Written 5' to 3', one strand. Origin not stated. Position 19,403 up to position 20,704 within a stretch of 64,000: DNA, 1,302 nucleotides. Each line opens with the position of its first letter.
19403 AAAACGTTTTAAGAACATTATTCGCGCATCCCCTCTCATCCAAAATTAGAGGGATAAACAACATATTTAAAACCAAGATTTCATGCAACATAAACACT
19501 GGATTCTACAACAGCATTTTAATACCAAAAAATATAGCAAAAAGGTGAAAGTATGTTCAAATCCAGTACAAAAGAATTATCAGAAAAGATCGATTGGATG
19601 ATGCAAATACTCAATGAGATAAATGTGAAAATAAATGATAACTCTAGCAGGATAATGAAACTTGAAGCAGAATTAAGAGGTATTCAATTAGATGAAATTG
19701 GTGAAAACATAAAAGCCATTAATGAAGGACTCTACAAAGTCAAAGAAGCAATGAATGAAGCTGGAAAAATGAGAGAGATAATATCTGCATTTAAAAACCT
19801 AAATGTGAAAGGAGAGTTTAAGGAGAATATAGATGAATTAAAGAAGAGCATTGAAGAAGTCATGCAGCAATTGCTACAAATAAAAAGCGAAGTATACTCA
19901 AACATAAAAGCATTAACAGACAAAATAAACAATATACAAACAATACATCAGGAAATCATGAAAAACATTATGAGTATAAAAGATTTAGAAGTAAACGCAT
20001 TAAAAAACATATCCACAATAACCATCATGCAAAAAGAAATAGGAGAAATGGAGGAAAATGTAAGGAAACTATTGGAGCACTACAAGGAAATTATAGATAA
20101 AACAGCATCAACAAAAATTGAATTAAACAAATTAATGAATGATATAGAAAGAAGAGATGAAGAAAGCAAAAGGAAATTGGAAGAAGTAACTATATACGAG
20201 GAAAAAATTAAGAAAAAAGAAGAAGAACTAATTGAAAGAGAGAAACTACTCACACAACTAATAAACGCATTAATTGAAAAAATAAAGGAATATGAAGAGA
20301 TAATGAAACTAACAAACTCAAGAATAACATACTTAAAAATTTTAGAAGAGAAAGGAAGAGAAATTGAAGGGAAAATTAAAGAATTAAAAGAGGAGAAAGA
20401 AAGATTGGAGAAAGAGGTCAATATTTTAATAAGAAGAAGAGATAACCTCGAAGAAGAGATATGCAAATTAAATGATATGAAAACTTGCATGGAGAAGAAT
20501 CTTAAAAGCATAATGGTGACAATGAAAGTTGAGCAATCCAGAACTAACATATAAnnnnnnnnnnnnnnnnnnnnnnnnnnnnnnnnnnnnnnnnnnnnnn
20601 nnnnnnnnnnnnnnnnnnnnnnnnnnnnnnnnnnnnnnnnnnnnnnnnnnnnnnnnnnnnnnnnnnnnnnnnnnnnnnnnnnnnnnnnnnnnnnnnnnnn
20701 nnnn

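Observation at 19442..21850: Divergent module next to the filament operon: coiled-coil protein, wHTH protein and a KG|IS prepilin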

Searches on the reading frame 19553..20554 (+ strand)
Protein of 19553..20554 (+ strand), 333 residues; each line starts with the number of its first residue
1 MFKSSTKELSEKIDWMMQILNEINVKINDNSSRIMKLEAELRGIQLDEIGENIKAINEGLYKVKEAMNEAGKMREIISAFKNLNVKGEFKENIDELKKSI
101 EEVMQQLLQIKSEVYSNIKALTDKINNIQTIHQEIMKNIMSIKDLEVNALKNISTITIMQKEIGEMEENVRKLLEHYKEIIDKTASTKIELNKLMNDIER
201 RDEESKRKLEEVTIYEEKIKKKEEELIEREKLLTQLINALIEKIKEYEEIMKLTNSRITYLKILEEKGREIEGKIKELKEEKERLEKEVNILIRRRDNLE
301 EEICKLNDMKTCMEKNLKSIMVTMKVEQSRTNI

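Call 4: search_protein_families(library=pfam, proteins=[window:19553-20554:+], max_evalue=0.1)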
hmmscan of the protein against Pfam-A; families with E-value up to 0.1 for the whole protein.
window:19553-20554:+ (333 aa): 13 families
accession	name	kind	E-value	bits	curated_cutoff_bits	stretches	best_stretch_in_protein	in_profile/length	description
PF15916.11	DUF4743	-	0.00017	22.1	25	1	146-224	12-89/118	Domain of unknown function (DUF4743)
PF03249.20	TSA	-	0.00047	19.5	27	1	95-201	243-348/545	Type specific antigen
PF24922.1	ACBP4_C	-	0.0027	18.4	31.2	1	274-331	4-61/105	Acyl-CoA-binding domain-containing protein 4-6, C-terminal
PF05622.17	HOOK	-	0.0038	16.5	35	1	58-185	291-416/514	HOOK protein coiled-coil region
PF07889.17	DUF1664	-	0.0047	17.4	34.6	1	89-172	39-119/124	Protein of unknown function (DUF1664)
PF24611.2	Spectrin_Anc-1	-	0.014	16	33.2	1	88-184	15-110/115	Nuclear anchorage protein 1, spectrin-like repeat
PF06103.16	DUF948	-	0.02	15.5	37.2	0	155-217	20-82/89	Bacterial protein of unknown function (DUF948)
PF10145.14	PhageMin_Tail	-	0.021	15.1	33.2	1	2-111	89-188/201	Phage-related minor tail protein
PF19443.4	DAHL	-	0.035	14.3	38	0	91-135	11-55/221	DAHL domain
PF04136.21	COG3_N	-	0.037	14.4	27.9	1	237-314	3-80/147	Conserved oligomeric Golgi complex subunit 3, N-terminal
PF21521.3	MYO6_lever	-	0.047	14.4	27.3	0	168-233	72-137/141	Myosin VI, lever arm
PF06818.20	Fez1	-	0.058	14.3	34.4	0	2-113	36-151/199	Fez1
PF00261.25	Tropomyosin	-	0.088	12.7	38.6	0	6-120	120-230/242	Tropomyosin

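Call 6: search_protein_families(library=ncbifam, proteins=[window:19553-20554:+], max_evalue=0.1)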
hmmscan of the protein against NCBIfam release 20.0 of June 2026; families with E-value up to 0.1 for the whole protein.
window:19553-20554:+ (333 aa): 11 families
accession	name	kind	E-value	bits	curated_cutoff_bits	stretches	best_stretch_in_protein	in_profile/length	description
TIGR02168.1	SMC_prok_B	equivalog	6.8e-07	27.4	567.35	1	5-292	233-527/1181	chromosome segregation protein SMC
TIGR04523.1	Mplasa_alph_rch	subfamily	0.00015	19.9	270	1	88-328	236-481/745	helix-rich protein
NF045487.1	ASRP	equivalog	0.00031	19.5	300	2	88-247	314-465/593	archaea-specific SMC-related protein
NF047515.1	SpiroCoCo_C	equivalog_domain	0.00046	19.5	125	0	7-112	103-208/313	SpiroCoCo family coiled-coil protein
TIGR02169.1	SMC_prok_A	equivalog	0.00058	17.7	729.4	1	88-330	679-919/1165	chromosome segregation protein SMC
NF003034.1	PRK03918.1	equivalog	0.002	16.2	700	2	87-308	189-426/878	DNA double-strand break repair ATPase Rad50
NF003413.0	PRK04778.1-7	equivalog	0.0023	16.4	556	1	9-317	115-429/564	septation ring formation regulator EzrA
NF045780.1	TrlF_fam_ATP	equivalog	0.016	13.9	350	1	62-308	448-708/944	TrlF family AAA-like ATPase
NF002572.0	PRK02224.1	equivalog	0.021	13.1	1087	1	28-290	190-443/888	DNA double-strand break repair ATPase Rad50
NF041035.1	Rad50_Halo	equivalog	0.023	13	1000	1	19-248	181-401/883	DNA double-strand break repair ATPase Rad50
NF041751.2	sbcc_Staph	equivalog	0.058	11.3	920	0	112-316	185-378/1007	exonuclease subunit SbcC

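Call 48: search_solved_structures(query=A3, max_evalue=0.01)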
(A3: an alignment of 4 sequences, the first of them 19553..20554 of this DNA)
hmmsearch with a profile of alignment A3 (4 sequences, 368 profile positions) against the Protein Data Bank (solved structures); distinct sequences matched with E-value up to 0.01: 8.
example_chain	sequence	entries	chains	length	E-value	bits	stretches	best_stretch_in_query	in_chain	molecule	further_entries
9r1o_A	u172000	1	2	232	5.5e-05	25.7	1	49-250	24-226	sc-apCC-6-DPH-NR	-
8p4y_A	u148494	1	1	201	0.00047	22.6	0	297-341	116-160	Protein origami triangle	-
2wpq_A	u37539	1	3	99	0.0028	20.1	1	19-112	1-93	TRIMERIC AUTOTRANSPORTER ADHESIN FRAGMENT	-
8ur7_A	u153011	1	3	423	0.0034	19.8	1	7-63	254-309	Trimer head HA,Hemagglutinin HA1 chain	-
2wpr_A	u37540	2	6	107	0.0035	19.7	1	19-118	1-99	TRIMERIC AUTOTRANSPORTER ADHESIN FRAGMENT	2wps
8qad_A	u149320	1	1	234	0.004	19.5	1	46-253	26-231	sc-apCC-6-LLIA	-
8qae_A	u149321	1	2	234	0.0049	19.3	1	47-253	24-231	sc-apCC-6-SLLA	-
2yny_A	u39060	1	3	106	0.0058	19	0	16-44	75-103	GENERAL CONTROL PROTEIN GCN4, PUTATIVE INNER MEMBRANE PROTEIN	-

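Call 65: search_protein_families(library=phrogs, proteins=[window:19553-20554:+], max_evalue=0.01)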
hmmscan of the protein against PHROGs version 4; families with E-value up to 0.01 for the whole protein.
window:19553-20554:+ (333 aa): 2 families
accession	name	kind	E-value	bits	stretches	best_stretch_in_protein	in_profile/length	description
phrog_1244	-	unknown function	0.0024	18.3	0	235-310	3-77/157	-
phrog_1204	-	tail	0.0036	16.2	1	12-196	416-572/1483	tail protein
